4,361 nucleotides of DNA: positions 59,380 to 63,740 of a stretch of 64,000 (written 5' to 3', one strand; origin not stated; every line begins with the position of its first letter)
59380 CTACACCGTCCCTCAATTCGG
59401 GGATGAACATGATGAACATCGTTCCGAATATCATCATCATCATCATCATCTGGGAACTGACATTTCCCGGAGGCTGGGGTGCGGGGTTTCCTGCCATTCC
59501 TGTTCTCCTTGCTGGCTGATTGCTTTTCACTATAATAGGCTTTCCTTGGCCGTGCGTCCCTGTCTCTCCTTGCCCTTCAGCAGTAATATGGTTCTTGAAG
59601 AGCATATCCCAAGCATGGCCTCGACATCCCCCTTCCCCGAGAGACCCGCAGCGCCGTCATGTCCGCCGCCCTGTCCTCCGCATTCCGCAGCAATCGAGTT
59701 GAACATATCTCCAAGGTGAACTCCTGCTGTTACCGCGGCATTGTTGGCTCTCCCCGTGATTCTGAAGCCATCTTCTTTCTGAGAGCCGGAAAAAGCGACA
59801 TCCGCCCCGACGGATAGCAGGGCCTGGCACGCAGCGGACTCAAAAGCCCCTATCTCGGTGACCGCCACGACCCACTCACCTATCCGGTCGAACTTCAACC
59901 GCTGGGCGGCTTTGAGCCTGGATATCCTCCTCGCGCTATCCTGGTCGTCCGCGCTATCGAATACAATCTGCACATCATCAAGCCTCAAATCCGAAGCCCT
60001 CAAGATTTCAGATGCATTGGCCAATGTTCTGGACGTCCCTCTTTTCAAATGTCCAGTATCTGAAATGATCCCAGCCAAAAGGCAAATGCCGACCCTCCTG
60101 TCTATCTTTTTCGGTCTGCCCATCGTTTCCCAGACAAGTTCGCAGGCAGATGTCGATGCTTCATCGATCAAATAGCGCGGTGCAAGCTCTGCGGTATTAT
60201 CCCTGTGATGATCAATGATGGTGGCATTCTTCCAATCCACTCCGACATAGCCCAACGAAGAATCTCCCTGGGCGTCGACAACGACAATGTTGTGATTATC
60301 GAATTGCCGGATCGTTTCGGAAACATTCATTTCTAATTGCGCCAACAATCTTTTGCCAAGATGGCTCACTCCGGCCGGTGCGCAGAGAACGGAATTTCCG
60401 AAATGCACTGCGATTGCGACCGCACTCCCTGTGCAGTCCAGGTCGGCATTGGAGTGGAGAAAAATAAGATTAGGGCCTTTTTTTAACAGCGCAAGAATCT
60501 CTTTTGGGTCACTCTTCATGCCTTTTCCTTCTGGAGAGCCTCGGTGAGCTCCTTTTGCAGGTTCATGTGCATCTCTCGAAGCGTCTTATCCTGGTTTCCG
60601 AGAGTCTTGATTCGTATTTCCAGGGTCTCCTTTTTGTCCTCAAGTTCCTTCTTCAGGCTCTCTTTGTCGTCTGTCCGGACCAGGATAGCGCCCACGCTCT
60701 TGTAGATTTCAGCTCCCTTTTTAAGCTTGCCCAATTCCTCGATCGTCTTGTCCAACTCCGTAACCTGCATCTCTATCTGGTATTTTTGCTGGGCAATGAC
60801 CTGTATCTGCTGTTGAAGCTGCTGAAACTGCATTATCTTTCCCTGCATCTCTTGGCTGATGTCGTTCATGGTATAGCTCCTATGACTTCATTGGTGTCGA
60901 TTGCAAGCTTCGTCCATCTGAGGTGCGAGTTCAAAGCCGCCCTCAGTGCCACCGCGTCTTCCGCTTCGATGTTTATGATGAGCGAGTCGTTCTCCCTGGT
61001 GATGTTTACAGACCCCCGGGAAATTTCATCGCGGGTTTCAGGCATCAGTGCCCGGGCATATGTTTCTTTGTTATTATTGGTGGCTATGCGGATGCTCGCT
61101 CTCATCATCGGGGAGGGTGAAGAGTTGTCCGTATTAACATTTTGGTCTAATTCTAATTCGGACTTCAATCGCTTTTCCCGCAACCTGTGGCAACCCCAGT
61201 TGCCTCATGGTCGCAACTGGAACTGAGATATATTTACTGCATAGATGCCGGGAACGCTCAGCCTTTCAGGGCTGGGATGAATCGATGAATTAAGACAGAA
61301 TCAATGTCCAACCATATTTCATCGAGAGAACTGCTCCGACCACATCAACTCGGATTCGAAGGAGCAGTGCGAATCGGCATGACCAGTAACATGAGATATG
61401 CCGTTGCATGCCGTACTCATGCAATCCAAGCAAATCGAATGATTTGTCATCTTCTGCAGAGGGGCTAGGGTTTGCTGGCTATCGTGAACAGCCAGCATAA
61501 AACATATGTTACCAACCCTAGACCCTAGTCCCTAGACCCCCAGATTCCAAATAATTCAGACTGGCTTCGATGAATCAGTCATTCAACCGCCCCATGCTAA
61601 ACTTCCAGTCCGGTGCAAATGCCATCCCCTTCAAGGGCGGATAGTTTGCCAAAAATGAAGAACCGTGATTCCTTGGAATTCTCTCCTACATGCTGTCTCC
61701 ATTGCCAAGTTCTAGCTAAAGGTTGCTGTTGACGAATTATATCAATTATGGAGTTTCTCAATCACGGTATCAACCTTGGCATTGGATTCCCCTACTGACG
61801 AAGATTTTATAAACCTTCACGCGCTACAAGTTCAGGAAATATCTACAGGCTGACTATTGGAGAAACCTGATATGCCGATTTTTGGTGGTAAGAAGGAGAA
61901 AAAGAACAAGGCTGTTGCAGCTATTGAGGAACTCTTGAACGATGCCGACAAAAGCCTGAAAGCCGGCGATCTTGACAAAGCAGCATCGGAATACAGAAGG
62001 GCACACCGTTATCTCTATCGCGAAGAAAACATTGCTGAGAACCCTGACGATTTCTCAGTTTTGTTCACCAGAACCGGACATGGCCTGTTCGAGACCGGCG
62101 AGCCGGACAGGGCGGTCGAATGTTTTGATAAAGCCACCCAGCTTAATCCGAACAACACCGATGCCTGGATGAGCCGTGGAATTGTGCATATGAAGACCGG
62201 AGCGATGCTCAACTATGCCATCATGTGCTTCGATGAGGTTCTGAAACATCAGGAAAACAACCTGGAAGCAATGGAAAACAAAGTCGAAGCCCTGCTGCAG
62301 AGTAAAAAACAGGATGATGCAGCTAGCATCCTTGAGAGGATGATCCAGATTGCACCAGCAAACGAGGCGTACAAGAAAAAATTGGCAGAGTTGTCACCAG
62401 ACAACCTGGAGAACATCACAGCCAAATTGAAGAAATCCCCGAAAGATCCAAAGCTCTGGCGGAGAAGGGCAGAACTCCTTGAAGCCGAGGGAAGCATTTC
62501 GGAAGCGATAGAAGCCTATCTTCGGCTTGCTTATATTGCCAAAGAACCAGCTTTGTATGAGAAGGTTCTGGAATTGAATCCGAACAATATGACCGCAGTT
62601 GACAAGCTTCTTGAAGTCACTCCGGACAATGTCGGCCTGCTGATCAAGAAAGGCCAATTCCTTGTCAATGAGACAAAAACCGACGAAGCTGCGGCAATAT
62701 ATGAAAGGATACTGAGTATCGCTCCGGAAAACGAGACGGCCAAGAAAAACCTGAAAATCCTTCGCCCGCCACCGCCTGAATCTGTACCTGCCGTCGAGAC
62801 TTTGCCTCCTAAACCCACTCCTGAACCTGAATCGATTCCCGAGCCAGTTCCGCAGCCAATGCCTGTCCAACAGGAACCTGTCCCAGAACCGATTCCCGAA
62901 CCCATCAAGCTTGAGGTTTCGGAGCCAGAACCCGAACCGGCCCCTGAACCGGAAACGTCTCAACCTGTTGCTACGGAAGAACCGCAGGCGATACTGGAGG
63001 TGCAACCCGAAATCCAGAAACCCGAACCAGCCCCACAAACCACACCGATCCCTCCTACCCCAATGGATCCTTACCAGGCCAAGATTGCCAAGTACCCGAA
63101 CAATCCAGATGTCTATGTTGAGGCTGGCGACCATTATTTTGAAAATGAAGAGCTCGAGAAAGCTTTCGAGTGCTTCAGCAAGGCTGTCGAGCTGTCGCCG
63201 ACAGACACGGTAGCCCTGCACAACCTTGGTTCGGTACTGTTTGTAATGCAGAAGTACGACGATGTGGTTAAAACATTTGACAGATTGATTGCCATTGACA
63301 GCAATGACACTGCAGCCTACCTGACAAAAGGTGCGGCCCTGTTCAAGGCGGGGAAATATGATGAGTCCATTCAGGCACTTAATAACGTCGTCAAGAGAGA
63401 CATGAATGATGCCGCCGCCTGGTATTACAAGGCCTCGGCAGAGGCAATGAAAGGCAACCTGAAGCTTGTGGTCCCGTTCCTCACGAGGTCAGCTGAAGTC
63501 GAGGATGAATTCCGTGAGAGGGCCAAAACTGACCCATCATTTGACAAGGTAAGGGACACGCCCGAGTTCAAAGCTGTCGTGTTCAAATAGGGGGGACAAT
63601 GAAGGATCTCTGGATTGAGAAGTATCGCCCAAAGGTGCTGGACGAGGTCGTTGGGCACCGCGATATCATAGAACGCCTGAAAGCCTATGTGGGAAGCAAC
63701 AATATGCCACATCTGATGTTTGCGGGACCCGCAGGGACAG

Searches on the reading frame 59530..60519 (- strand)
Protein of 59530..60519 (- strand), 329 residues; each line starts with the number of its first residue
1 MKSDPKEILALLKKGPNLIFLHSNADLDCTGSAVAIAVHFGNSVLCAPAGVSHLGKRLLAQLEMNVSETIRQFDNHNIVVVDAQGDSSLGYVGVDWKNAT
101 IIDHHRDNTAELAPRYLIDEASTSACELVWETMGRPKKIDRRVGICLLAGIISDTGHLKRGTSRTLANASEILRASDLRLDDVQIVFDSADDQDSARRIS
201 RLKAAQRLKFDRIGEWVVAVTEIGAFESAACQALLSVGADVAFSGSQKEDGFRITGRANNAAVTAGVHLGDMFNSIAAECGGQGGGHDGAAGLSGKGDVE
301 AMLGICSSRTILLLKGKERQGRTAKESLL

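Call 13: search_protein_families(library=pfam, proteins=[window:59530-60519:-], max_evalue=0.01)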
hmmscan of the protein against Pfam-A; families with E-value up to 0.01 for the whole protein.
window:59530-60519:- (329 aa): 2 families
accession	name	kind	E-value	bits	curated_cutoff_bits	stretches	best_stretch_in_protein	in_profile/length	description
PF01368.27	DHH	-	4.5e-11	43.6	28.1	1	18-151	3-125/125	DHH family, N-terminal domain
PF02272.25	DHHA1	-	5.8e-08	33.6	25.9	1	230-298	22-88/102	DHHA1 domain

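Call 99: find_homologous_proteins(query=window:59530-60519:-, max_evalue=1e-40)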
Query window:59530-60519:- (329 aa): 88 proteins with E <= 1e-40 among 8000 candidates.
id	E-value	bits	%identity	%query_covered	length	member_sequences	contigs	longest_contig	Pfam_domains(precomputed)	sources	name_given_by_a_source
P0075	1.7e-168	577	100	81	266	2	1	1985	PF02272.25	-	-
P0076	8.5e-137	473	66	97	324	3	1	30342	PF01368.28,PF02272.25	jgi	jgi:phosphoesterase RecJ-like protein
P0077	3.7e-134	465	66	97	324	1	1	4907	PF01368.28,PF02272.25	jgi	jgi:phosphoesterase RecJ-like protein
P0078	5.7e-134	464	65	100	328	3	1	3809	PF01368.28,PF02272.25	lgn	-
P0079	1.1e-132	460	65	97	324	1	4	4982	PF01368.28,PF02272.25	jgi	jgi:phosphoesterase RecJ-like protein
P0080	1.4e-130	453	65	97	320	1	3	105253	PF01368.28,PF02272.25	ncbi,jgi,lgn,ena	-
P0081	3.7e-130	452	64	100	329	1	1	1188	PF01368.28,PF02272.25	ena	-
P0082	2.1e-124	433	61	97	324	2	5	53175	PF01368.28,PF02272.25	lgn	-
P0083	1.7e-121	423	58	100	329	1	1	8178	PF01368.28,PF02272.25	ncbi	ncbi:MAG: DHH family phosphoesterase [Thermoplasmata archaeon]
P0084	8.3e-121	421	61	94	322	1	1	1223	PF01368.28,PF02272.25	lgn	-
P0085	1.2e-120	420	59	100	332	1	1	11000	PF01368.28,PF02272.25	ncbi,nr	ncbi:MAG: DHH family phosphoesterase [Thermoplasmata archaeon]|nr:DHH family phosphoesterase [Thermo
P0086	2.4e-120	419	57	100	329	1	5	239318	PF01368.28,PF02272.25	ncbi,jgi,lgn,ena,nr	ncbi:MAG: DHH family phosphoesterase [Candidatus Thermoplasmatota archaeon]|nr:hypothetical protein 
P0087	6.2e-120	418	61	97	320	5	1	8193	PF01368.28,PF02272.25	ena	-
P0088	2.1e-119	416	61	97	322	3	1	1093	PF01368.28,PF02272.25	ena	-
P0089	2.6e-119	416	60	94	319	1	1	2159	PF01368.28,PF02272.25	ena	-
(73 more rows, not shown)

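Call 100: find_encoding_contigs(protein=P0080, flank=5000, max_places=2)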
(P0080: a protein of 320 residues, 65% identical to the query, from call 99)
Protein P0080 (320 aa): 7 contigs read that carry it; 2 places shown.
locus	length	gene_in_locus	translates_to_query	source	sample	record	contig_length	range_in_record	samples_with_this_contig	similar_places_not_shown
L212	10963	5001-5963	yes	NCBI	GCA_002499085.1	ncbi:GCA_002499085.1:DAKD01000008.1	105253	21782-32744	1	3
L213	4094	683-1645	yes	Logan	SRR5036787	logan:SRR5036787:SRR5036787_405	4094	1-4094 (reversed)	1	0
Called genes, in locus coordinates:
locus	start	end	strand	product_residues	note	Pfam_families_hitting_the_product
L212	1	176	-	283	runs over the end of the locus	PF00254:FKBP_C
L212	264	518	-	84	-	-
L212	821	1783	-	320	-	PF03215:Rad17 (weak), PF05496:RuvB_N (faint), PF00004:AAA, PF13177:DNA_pol3_delta2, PF08542:Rep_fac_C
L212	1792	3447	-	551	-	PF03704:BTAD (faint), PF25062:ARM_TT21_N (weak), PF13414:TPR_11 (weak), PF00515:TPR_1 (weak), PF07719:TPR_2 (weak), PF13432:TPR_16 (weak), PF14559:TPR_19 (weak), PF13432:TPR_16 (weak), +14 more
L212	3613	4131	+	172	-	PF13639:zf-RING_2 (weak)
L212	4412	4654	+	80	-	PF09341:Pcc1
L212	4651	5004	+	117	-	-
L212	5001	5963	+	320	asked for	PF01368:DHH, PF02272:DHHA1 (weak)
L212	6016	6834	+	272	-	PF01956:EMC3_TMCO1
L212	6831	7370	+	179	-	PF02224:Cytidylate_kin, PF13189:Cytidylate_kin2, PF13207:AAA_17, PF13238:AAA_18, PF13521:AAA_28 (weak), PF13671:AAA_33, PF01202:SKI (weak), PF02224:Cytidylate_kin (weak), +1 more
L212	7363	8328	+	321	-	PF08068:DKCLD, PF01509:TruB_N, PF21238:Pus10_C (weak), PF16198:TruB_C_2, PF01472:PUA, PF26292:PUA_elF2D (faint)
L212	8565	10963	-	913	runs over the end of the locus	PF05048:NosD, PF13229:Beta_helix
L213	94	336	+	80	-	PF09341:Pcc1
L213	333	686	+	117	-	-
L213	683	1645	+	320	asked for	PF01368:DHH, PF02272:DHHA1 (weak)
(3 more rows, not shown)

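Call 101: find_encoding_contigs(protein=P0076, flank=5000, max_places=2)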
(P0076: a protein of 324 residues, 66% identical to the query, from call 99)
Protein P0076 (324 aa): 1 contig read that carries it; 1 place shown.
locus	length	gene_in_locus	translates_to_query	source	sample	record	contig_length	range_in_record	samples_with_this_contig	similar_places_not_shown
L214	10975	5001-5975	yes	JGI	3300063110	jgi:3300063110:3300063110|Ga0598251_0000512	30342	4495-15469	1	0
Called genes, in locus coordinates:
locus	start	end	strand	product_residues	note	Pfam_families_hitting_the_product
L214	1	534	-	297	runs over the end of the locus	PF00254:FKBP_C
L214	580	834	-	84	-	-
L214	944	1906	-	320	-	PF03215:Rad17 (weak), PF05496:RuvB_N (weak), PF13173:AAA_14 (faint), PF25199:nSTAND_NTPase5 (weak), PF00004:AAA, PF13177:DNA_pol3_delta2, PF08542:Rep_fac_C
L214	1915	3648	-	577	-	PF00515:TPR_1 (faint), PF03704:BTAD (faint), PF25062:ARM_TT21_N (weak), PF13414:TPR_11 (weak), PF12895:ANAPC3 (weak), PF13424:TPR_12 (weak), PF14559:TPR_19, PF13432:TPR_16 (weak), +11 more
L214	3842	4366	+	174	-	PF13639:zf-RING_2 (weak)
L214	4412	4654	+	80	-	PF09341:Pcc1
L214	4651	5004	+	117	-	-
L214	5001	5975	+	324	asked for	PF01368:DHH, PF02272:DHHA1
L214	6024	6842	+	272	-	PF01956:EMC3_TMCO1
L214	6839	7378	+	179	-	PF02224:Cytidylate_kin, PF13189:Cytidylate_kin2, PF13207:AAA_17, PF13238:AAA_18, PF13671:AAA_33 (weak), PF01202:SKI (weak)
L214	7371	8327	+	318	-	PF08068:DKCLD, PF01509:TruB_N, PF21238:Pus10_C, PF16198:TruB_C_2, PF26292:PUA_elF2D (weak), PF01472:PUA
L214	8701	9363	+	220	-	PF01209:Ubie_methyltran, PF13489:Methyltransf_23, PF02353:CMAS (weak), PF13847:Methyltransf_31, PF08241:Methyltransf_11, PF08242:Methyltransf_12, PF13649:Methyltransf_25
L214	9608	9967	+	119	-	-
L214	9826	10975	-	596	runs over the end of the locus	PF13522:GATase_6, PF13537:GATase_7, PF01380:SIS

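Call 102: find_encoding_contigs(protein=P0086, flank=5000, max_places=2)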
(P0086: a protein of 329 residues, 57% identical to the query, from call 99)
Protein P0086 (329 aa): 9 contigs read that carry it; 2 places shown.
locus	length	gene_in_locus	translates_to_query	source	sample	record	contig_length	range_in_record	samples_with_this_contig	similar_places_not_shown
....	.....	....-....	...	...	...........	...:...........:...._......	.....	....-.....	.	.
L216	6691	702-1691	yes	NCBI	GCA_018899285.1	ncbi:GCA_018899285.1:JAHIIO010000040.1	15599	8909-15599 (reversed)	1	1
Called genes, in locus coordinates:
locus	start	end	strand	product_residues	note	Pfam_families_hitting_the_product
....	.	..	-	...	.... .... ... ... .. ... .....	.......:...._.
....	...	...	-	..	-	-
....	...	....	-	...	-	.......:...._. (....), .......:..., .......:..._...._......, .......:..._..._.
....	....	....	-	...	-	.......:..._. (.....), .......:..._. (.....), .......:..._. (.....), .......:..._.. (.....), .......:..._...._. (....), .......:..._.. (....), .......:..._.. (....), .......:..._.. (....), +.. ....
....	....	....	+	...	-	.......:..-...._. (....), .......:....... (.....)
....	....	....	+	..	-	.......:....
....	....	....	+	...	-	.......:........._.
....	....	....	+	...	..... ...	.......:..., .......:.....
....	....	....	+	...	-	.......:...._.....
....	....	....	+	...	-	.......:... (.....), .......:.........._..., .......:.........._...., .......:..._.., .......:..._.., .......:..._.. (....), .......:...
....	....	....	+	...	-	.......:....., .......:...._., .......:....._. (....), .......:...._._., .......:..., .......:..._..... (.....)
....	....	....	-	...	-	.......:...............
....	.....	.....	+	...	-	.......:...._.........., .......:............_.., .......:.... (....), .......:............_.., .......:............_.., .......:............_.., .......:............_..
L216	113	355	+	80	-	PF09341:Pcc1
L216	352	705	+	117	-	PF01920:Prefoldin_2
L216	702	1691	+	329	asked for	PF01368:DHH, PF02272:DHHA1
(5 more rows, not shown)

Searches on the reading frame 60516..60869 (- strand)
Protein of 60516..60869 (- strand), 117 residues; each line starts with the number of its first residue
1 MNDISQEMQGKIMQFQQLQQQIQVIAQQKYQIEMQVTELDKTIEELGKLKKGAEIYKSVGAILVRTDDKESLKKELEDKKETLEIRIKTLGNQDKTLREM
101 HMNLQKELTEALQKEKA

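Call 13: search_protein_families(library=pfam, proteins=[window:60516-60869:-], max_evalue=0.01)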
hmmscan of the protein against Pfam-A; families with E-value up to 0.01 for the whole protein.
window:60516-60869:- (117 aa): 2 families
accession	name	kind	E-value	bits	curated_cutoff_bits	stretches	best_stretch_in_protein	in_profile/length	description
PF01920.25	Prefoldin_2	-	4.5e-23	81.7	27.6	1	9-114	1-105/106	Prefoldin subunit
PF18455.6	GBR2_CC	-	0.0061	16.8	25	0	31-46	19-34/39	Gamma-aminobutyric acid type B receptor subunit 2 coiled-coil domain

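Call 81: find_encoding_contigs(protein=window:60516-60869:-, flank=6000, max_places=10)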
Protein window:60516-60869:- (117 aa): 15 contigs read that carry it; 10 places shown.
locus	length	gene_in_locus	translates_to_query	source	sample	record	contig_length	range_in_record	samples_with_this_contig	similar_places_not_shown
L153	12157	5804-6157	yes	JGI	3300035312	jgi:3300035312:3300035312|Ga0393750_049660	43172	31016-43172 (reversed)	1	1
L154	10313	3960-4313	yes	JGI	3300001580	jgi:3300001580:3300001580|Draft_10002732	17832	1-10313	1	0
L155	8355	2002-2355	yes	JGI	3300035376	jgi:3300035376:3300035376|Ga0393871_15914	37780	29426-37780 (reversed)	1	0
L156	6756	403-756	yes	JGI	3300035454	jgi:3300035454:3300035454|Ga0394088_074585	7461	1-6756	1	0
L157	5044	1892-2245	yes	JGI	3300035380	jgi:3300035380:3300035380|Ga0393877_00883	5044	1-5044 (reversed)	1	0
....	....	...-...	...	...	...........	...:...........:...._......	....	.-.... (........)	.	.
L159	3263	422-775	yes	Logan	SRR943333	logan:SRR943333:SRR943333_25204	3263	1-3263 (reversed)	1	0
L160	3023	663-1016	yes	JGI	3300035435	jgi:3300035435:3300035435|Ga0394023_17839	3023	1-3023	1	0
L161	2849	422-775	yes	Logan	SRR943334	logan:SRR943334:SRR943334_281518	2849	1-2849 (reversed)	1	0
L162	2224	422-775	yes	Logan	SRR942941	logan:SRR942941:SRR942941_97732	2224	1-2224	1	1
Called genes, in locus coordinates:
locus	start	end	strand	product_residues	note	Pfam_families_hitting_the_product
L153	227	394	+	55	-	-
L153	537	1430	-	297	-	PF00254:FKBP_C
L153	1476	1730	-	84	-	-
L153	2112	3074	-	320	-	PF03215:Rad17 (weak), PF05496:RuvB_N (faint), PF13177:DNA_pol3_delta2, PF00004:AAA, PF08542:Rep_fac_C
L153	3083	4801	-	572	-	PF02259:FAT (faint), PF03704:BTAD (faint), PF23914:TPR_CcmH_CycH (weak), PF25062:ARM_TT21_N (weak), PF13414:TPR_11 (weak), PF13414:TPR_11 (weak), PF14559:TPR_19 (weak), PF13432:TPR_16 (weak), +15 more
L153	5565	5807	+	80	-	PF09341:Pcc1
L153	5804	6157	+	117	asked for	PF01920:Prefoldin_2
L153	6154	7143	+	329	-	PF01368:DHH, PF02272:DHHA1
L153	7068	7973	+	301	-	PF01956:EMC3_TMCO1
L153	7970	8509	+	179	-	PF00406:ADK (weak), PF02224:Cytidylate_kin, PF13189:Cytidylate_kin2, PF13207:AAA_17, PF13238:AAA_18, PF13671:AAA_33, PF01202:SKI, PF02224:Cytidylate_kin (weak), +2 more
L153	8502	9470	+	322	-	PF08068:DKCLD, PF01509:TruB_N, PF21238:Pus10_C, PF16198:TruB_C_2, PF01472:PUA, PF26292:PUA_elF2D (faint)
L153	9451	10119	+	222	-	PF13489:Methyltransf_23, PF13847:Methyltransf_31, PF08241:Methyltransf_11, PF08242:Methyltransf_12, PF13649:Methyltransf_25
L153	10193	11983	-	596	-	PF13522:GATase_6, PF13537:GATase_7, PF01380:SIS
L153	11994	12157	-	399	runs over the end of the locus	PF00483:NTP_transferase, PF01128:IspD (faint), PF12804:NTP_transf_3, PF00132:Hexapep (weak), PF25084:LbH_EIF2B, PF00132:Hexapep, PF25087:GMPPB_C, PF00132:Hexapep (weak), +1 more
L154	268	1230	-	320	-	PF03215:Rad17 (weak), PF05496:RuvB_N (faint), PF13177:DNA_pol3_delta2, PF00004:AAA, PF08542:Rep_fac_C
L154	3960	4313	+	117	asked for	PF01920:Prefoldin_2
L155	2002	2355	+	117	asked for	PF01920:Prefoldin_2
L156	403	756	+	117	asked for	PF01920:Prefoldin_2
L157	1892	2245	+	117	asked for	PF01920:Prefoldin_2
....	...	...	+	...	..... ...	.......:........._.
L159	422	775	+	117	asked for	PF01920:Prefoldin_2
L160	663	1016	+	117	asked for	PF01920:Prefoldin_2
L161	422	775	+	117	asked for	PF01920:Prefoldin_2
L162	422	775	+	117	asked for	PF01920:Prefoldin_2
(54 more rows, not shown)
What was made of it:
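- Tried and rejected: Prefoldin was used instead (call 81).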

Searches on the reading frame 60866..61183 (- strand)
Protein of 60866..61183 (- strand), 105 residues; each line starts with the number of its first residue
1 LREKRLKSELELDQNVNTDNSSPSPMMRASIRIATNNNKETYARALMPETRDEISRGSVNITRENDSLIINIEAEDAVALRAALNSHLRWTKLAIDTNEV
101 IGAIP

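Call 13: search_protein_families(library=pfam, proteins=[window:60866-61183:-], max_evalue=0.01)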
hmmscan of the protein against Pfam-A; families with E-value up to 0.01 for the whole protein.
window:60866-61183:- (105 aa): 1 family
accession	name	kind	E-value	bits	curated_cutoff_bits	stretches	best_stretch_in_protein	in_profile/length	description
PF09341.15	Pcc1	-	8.3e-13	49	20.9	1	29-98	4-74/75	Transcription factor Pcc1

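Call 80: find_encoding_contigs(protein=window:60866-61183:-, flank=6000, max_places=10)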
Protein window:60866-61183:- (105 aa): no gene with exactly this product is on record in the collection.
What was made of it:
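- Tried and rejected: Exact-protein look-up of the 105-aa Pcc1 ORF: failed because the start codon was wrong (call 80).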

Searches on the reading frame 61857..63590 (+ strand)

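Call 13: search_protein_families(library=pfam, proteins=[window:61857-63590:+], max_evalue=0.01)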
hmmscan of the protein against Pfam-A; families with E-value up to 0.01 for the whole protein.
window:61857-63590:+ (577 aa): 30 families (the best 25 are shown)
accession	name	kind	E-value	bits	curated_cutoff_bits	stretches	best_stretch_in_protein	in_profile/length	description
PF07719.23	TPR_2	-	3.4e-34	114.6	27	3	73-100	7-34/34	Tetratricopeptide repeat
PF13432.12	TPR_16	-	2.7e-32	111.3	32.7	2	490-535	2-47/65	Tetratricopeptide repeat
PF00515.34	TPR_1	-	8.7e-32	108.1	27.8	3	74-100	8-34/34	Tetratricopeptide repeat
PF13428.12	TPR_14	-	1.1e-29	100.3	23.5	2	486-527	2-43/44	Tetratricopeptide repeat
PF14559.12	TPR_19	-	2.7e-28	98.5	25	3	465-525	5-65/68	Tetratricopeptide repeat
PF13431.12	TPR_17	-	1.2e-27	94.3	24.4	0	439-468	1-30/34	Tetratricopeptide repeat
PF13414.12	TPR_11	-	7.9e-27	93.1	26.8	3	74-115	1-42/42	TPR repeat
PF13181.12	TPR_8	-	3.6e-23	80.1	25.7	1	418-449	2-33/34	Tetratricopeptide repeat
PF13371.12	TPR_9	-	3.5e-19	69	35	1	81-134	9-61/73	Tetratricopeptide repeat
PF23914.1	TPR_CcmH_CycH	-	1.3e-15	58.1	42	2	78-170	61-155/158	Cytochrome c-type biogenesis protein H TPR domain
PF12895.13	ANAPC3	-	6.1e-13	49.3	27.2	1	474-526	12-63/82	Anaphase-promoting complex, cyclosome, subunit 3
PF25062.1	ARM_TT21_N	-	1.8e-11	44.6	40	1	73-164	106-196/222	Tetratricopeptide repeat protein 21 N-terminal ARM repeat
PF13424.12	TPR_12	-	3.3e-11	43.7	30.1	0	420-481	6-75/77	Tetratricopeptide repeat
PF13174.12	TPR_6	-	1.1e-08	35.6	26.3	0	487-514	2-29/33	Tetratricopeptide repeat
PF01239.28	PPTA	-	1.9e-08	34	29.5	0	84-108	2-26/32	Protein prenyltransferase alpha subunit repeat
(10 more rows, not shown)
